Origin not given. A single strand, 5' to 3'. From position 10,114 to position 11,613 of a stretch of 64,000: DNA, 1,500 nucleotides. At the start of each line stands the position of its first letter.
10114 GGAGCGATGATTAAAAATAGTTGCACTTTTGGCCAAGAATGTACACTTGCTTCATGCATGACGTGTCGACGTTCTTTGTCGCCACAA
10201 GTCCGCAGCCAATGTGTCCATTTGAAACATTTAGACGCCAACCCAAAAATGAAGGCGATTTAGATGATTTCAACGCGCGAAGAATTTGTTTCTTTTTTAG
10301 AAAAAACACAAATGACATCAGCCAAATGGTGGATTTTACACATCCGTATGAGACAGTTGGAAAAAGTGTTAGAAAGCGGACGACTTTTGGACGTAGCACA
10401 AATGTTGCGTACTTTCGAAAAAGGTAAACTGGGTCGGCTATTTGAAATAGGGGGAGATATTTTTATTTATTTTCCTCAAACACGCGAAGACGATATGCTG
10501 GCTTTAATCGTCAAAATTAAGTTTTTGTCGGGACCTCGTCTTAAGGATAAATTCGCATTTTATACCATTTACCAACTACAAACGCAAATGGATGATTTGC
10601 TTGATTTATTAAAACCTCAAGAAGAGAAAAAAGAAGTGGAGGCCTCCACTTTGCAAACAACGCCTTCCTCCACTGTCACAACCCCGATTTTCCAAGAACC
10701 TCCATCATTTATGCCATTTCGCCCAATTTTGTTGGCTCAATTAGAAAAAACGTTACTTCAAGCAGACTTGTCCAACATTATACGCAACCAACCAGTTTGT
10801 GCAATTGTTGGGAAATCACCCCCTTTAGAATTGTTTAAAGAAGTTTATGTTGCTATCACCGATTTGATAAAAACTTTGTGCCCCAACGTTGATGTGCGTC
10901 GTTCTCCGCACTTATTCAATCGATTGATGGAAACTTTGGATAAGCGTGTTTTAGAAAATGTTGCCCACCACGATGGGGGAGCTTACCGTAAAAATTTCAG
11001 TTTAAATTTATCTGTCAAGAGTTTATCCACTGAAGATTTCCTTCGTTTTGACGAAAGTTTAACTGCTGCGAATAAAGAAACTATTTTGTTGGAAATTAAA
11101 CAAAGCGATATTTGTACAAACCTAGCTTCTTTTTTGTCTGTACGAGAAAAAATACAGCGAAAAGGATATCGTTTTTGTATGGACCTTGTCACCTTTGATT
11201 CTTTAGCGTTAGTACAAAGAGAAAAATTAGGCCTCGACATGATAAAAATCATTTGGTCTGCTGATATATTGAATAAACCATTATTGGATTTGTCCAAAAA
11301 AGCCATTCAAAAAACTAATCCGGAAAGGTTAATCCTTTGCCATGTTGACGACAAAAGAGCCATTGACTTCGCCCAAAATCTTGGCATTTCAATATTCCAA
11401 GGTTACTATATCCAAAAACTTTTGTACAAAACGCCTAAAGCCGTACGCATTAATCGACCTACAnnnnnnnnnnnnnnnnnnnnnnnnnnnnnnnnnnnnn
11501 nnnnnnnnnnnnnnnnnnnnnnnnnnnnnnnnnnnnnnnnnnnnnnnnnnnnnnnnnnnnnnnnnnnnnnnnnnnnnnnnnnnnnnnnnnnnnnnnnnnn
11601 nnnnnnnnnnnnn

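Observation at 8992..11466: Tandem paralogous proteins with doubly degenerate GGDEF-EAL architecture right after tRNA-Arg(CCT)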

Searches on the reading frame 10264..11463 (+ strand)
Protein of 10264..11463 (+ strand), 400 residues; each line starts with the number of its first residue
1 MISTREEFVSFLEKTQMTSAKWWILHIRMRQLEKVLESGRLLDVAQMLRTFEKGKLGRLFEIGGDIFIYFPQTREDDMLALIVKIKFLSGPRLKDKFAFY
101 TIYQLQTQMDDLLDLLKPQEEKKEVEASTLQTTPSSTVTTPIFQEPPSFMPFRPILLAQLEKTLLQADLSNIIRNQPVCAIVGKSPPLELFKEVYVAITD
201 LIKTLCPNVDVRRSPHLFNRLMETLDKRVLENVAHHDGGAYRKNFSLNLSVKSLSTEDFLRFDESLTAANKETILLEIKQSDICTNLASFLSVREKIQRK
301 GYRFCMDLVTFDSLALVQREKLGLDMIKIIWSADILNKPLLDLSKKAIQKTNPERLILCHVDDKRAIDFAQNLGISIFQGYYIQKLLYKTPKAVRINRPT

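Call 3: search_protein_families(library=pfam, proteins=[window:10264-11463:+], max_evalue=10)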
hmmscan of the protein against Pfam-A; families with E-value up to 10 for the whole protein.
window:10264-11463:+ (400 aa): 3 families
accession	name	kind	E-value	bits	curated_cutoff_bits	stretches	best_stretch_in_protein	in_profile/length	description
PF00563.25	EAL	-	1e-11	45.2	31.3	1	220-385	58-235/236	EAL domain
PF25327.1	UBL_ZFAND1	-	0.025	15.1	27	1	350-379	27-59/69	ZFAND1-like ubiquitin-like domain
PF20110.4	DUF6500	-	0.11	12.8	23.7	1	17-36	28-47/53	Family of unknown function (DUF6500)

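Call 4: search_protein_families(library=ncbifam, proteins=[window:10264-11463:+], max_evalue=10)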
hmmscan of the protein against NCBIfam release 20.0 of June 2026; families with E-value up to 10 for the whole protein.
window:10264-11463:+ (400 aa): 1 family
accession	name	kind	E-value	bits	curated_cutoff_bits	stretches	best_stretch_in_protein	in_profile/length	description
NF008281.1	PRK11059.1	equivalog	3.3e-05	22.4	663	1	221-308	455-546/633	RNase E specificity factor CsrD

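Call 6: find_homologous_proteins(query=window:10264-11463:+)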
Query window:10264-11463:+ (400 aa): 47 proteins with E <= 0.001 among 6726 candidates.
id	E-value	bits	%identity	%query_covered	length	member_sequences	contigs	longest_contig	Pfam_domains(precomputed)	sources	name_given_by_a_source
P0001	3.1e-260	880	100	100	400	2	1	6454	PF00563.26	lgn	-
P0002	1.4e-133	464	54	100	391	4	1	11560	PF00563.26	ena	-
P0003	2.2e-133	463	56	100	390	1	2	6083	PF00563.26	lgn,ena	-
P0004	5.3e-133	462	55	100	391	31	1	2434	PF00563.26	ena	-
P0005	6.0e-133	462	55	100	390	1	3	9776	PF00563.26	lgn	-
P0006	2.3e-132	460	55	100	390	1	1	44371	PF00563.26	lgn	-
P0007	2.4e-132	460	55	98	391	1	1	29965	PF00563.26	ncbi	-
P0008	1.5e-128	447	55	97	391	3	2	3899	PF00563.26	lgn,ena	-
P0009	3.3e-122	426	59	88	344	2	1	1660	PF00563.26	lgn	-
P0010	4.2e-117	409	52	99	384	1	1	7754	PF00563.26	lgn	-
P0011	7.7e-114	399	49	99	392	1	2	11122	PF00563.26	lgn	-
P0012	7.1e-109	382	48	98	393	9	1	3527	PF00563.26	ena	-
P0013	4.0e-108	380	48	98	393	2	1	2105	PF00563.26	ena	-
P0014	5.1e-108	379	47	98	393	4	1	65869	PF00563.26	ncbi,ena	-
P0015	1.3e-107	378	48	98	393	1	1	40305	PF00563.26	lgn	-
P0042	8.7e-44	168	30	76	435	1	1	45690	PF00563.26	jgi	jgi:hypothetical protein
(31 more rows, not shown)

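Call 14: search_solved_structures(query=A2, max_evalue=1, show_alignments=3)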
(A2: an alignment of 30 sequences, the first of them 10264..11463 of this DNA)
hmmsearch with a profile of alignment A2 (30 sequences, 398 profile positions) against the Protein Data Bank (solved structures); distinct sequences matched with E-value up to 1: 9.
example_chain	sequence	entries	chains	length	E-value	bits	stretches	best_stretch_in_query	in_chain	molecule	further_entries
8pps_A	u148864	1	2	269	0.0012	21.2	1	244-384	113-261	EAL domain-containing protein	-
5xgb_A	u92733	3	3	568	0.0044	19.3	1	244-384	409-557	Uncharacterized protein | Uncharacterized protein PA0861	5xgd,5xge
5apz_A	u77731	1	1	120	0.043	16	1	20-124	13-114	GENERAL CONTROL PROTEIN GCN4, NOR1 TCAR0761, GENERAL CONTROL PROTEIN GCN4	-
5apt_A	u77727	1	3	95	0.12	14.6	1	93-142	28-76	GENERAL CONTROL PROTEIN GCN4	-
9bji_A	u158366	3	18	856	0.12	14.6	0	36-182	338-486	Nuclear valosin-containing protein-like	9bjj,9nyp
5apu_A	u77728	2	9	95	0.2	13.8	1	93-142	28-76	GENERAL CONTROL PROTEIN GCN4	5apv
7o92_A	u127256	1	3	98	0.28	13.4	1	98-160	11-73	hypothetical protein UY81_C0065G0003 residues 18-54 from Candidatus Giovannonibacteria bac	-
3ce8_A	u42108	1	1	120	0.43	12.8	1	62-131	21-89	Putative PII-like nitrogen regulatory protein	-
3bcy_A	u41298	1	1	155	0.5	12.5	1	52-154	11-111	Protein YER067W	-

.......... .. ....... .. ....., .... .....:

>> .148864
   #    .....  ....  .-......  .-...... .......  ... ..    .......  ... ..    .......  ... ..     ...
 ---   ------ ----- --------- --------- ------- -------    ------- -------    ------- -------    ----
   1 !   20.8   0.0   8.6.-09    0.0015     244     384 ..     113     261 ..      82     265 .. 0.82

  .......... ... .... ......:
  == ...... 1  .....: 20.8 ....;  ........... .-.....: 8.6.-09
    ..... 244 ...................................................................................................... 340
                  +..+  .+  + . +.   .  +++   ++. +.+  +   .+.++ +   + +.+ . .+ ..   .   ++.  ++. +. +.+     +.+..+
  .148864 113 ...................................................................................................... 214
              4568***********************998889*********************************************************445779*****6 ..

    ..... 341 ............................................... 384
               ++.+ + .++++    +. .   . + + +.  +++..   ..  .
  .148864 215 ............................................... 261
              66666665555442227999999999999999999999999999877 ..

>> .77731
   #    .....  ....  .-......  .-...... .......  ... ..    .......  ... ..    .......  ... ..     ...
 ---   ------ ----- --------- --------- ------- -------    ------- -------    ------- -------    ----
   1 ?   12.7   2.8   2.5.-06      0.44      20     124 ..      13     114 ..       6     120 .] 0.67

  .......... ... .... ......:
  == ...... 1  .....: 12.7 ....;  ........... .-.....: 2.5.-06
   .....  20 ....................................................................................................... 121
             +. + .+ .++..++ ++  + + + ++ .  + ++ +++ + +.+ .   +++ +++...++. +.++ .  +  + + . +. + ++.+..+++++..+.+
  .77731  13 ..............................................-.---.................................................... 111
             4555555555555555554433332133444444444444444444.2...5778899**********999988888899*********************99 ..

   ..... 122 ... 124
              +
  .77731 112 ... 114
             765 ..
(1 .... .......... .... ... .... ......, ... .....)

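Call 17: find_encoding_contigs(protein=P0042, flank=8000, max_places=2)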
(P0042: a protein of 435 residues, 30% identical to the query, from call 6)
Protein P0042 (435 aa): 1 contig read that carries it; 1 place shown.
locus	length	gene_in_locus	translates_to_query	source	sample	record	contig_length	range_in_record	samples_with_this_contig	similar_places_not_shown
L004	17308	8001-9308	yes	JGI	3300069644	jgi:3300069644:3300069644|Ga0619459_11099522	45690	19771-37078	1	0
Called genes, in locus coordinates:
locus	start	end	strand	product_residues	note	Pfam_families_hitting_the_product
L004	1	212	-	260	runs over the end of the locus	PF02654:CobS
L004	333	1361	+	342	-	PF02277:DBI_PRT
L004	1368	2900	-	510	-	PF07732:Cu-oxidase_3, PF00394:Cu-oxidase, PF07731:Cu-oxidase_2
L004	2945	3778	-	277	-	PF01061:ABC2_membrane, PF12698:ABC2_membrane_3 (weak)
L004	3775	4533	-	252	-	PF00005:ABC_tran, PF13304:AAA_21 (faint)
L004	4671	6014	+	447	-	PF02518:HATPase_c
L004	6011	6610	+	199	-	PF00072:Response_reg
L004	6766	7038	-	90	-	-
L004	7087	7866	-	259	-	PF00149:Metallophos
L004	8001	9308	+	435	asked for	PF00563:EAL (weak)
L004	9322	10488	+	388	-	-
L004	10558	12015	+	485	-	PF00294:PfkB, PF08543:Phos_pyr_kin, PF01467:CTP_transf_like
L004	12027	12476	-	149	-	PF06319:MmcB-like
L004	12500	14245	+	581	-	PF06472:ABC_membrane_2, PF05992:SbmA_BacA, PF00005:ABC_tran, PF13191:AAA_16 (weak)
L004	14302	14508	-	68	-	PF04964:Flp_Fap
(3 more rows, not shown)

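Call 51: find_encoding_contigs(protein=P0007, flank=10000, max_places=1)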
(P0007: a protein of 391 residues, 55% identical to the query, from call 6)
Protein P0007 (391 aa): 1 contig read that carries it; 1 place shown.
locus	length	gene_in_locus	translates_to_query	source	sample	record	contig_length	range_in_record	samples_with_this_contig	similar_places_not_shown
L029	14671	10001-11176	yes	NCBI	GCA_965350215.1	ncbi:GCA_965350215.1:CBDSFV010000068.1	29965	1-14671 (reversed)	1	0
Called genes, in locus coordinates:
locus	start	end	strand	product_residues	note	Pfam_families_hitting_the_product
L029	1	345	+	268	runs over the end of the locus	PF10609:ParA, PF13614:AAA_31, PF01656:CbiA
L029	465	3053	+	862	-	PF07517:SecA_DEAD, PF00270:DEAD (faint), PF01043:SecA_PP_bind, PF21090:P-loop_SecA, PF07516:SecA_SW, PF02810:SEC-C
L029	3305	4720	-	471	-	PF13584:BatD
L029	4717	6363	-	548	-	PF00515:TPR_1, PF07719:TPR_2 (weak), PF13181:TPR_8 (faint), PF13414:TPR_11 (weak), PF13432:TPR_16 (weak)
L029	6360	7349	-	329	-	PF01882:DUF58 (weak), PF00092:VWA, PF13519:VWA_2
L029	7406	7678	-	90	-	PF00381:PTS-HPr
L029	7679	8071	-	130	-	PF03610:EIIA-man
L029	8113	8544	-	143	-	PF07475:Hpr_kinase_C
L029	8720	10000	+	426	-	PF00563:EAL (weak)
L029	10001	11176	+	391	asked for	PF00563:EAL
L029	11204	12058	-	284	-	PF00140:Sigma70_r1_2, PF04542:Sigma70_r2, PF04545:Sigma70_r4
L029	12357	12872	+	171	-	PF13302:Acetyltransf_3, PF00583:Acetyltransf_1, PF13508:Acetyltransf_7 (weak)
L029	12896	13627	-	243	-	PF01027:Bax1-I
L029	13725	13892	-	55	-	PF00471:Ribosomal_L33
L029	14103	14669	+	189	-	?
